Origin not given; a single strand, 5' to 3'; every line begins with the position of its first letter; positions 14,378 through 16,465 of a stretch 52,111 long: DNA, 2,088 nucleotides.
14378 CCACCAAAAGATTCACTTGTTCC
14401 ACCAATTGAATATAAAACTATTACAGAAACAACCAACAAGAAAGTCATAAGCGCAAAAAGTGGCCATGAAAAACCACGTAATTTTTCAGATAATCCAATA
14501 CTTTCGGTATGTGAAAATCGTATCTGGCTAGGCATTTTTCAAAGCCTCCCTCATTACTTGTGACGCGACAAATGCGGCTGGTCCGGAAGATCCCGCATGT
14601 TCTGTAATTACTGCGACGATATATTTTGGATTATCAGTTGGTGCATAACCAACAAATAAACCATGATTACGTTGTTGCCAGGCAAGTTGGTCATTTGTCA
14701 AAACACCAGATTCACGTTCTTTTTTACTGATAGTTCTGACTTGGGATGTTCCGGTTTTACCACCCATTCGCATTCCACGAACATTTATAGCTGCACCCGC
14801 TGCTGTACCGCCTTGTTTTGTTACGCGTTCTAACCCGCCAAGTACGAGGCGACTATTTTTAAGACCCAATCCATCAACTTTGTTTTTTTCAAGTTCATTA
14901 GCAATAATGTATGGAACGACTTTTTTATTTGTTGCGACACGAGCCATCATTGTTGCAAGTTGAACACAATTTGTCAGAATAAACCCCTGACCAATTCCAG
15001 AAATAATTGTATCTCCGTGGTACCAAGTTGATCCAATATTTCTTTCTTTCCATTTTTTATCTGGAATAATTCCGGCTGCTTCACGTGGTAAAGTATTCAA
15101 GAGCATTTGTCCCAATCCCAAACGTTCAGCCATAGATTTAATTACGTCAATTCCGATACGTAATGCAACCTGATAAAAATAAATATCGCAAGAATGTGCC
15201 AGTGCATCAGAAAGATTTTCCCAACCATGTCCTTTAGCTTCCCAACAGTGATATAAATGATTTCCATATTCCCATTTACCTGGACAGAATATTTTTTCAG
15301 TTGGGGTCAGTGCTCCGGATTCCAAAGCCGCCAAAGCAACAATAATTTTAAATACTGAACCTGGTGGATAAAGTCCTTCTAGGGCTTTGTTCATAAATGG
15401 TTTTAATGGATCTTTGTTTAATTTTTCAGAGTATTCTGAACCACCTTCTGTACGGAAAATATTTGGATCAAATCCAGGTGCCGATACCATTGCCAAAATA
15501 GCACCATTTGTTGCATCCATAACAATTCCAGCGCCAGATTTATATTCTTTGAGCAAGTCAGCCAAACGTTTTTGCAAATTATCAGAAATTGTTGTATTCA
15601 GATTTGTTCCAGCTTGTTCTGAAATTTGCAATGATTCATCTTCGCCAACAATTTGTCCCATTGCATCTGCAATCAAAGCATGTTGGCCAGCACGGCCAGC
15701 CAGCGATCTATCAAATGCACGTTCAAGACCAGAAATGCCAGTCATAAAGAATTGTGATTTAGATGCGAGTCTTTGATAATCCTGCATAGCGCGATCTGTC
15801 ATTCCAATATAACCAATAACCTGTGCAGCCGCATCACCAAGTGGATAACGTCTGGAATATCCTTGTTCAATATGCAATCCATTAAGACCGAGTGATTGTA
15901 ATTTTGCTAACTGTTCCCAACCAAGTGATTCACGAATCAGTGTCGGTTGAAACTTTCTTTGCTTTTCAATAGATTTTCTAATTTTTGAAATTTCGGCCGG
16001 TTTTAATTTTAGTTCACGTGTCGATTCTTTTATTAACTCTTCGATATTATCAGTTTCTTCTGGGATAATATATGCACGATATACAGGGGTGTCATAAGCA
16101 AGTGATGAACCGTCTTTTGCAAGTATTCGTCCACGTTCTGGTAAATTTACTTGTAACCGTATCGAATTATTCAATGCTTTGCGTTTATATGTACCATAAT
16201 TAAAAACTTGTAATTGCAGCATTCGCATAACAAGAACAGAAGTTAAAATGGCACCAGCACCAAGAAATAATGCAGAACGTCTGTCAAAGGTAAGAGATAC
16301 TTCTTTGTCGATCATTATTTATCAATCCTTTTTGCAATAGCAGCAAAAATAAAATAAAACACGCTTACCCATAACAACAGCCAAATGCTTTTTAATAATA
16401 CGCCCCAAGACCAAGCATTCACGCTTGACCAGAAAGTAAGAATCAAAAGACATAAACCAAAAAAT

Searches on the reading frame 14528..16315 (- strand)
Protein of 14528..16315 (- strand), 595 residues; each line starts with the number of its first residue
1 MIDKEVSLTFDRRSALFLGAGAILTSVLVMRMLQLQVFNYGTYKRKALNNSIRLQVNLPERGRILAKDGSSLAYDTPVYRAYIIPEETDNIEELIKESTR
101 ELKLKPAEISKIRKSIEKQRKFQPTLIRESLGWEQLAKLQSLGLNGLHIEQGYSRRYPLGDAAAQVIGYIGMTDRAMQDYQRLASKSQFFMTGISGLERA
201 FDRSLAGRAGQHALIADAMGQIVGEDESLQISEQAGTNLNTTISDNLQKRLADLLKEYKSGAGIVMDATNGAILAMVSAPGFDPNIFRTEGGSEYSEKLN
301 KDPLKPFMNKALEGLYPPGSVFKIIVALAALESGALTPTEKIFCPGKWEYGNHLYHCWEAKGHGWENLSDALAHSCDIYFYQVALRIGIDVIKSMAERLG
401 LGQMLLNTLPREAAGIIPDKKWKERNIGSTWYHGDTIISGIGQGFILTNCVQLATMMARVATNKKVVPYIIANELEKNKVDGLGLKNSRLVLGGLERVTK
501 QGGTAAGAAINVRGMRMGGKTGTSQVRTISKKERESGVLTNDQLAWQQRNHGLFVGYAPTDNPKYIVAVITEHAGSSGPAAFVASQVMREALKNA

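Call 63: search_protein_families(library=ncbifam, proteins=[window:14528-16315:-], max_evalue=1e-20)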
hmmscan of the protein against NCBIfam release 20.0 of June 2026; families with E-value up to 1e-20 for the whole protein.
window:14528-16315:- (595 aa): 13 families
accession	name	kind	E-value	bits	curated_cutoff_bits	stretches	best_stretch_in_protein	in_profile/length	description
TIGR03423.1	pbp2_mrdA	equivalog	3.7e-168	560.8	455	1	12-593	1-592/593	penicillin-binding protein 2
NF008061.0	PRK10795.1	equivalog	7e-86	289.2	962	1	10-589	18-606/634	peptidoglycan DD-transpeptidase MrdA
TIGR02214.1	spoVD_pbp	equivalog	4e-60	203.8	688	1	15-594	3-553/636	stage V sporulation protein D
NF051842.1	PBP4_5_Efaec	equivalog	7.2e-55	186.5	700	1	49-530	153-619/668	penicillin-binding protein PBP4(5)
NF053573.1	PBP2_PenA_Neis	exception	2e-35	122.4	1105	1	7-578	21-542/572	peptidoglycan D,D-transpeptidase PBP2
NF000237.1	MECA_PBP2A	equivalog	9.5e-29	100.2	750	1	49-581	139-643/668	PBP2a family beta-lactam-resistant peptidoglycan transpeptidase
NF033378.1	MECD_PBP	exception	3.6e-27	95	1450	1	50-582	142-653/678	PBP2a family beta-lactam-resistant peptidoglycan transpeptidase MecD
NF011685.0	PRK15105.1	subfamily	3.2e-25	88.8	737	1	12-571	22-532/588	peptidoglycan glycosyltransferase FtsI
NF000406.1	MECB_PBP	exception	3.4e-25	88.5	1450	1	59-574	148-642/674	PBP2a family beta-lactam-resistant peptidoglycan transpeptidase MecB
NF000407.1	MECC_PBP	exception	1.2e-24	86.6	1500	1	52-529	139-603/665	PBP2a family beta-lactam-resistant peptidoglycan transpeptidase MecC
NF000410.1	MECA1_pure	exception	8.6e-24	83.6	1480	1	49-573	138-633/666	PBP2a family beta-lactam-resistant peptidoglycan transpeptidase MecA1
NF000409.1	MECA_pure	exception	4.7e-23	81.6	1490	1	50-537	140-611/668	PBP2a family beta-lactam-resistant peptidoglycan transpeptidase MecA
NF000408.1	MECA2_pure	exception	1e-22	80.1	1525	1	52-571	142-633/668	PBP2a family beta-lactam-resistant peptidoglycan transpeptidase MecA2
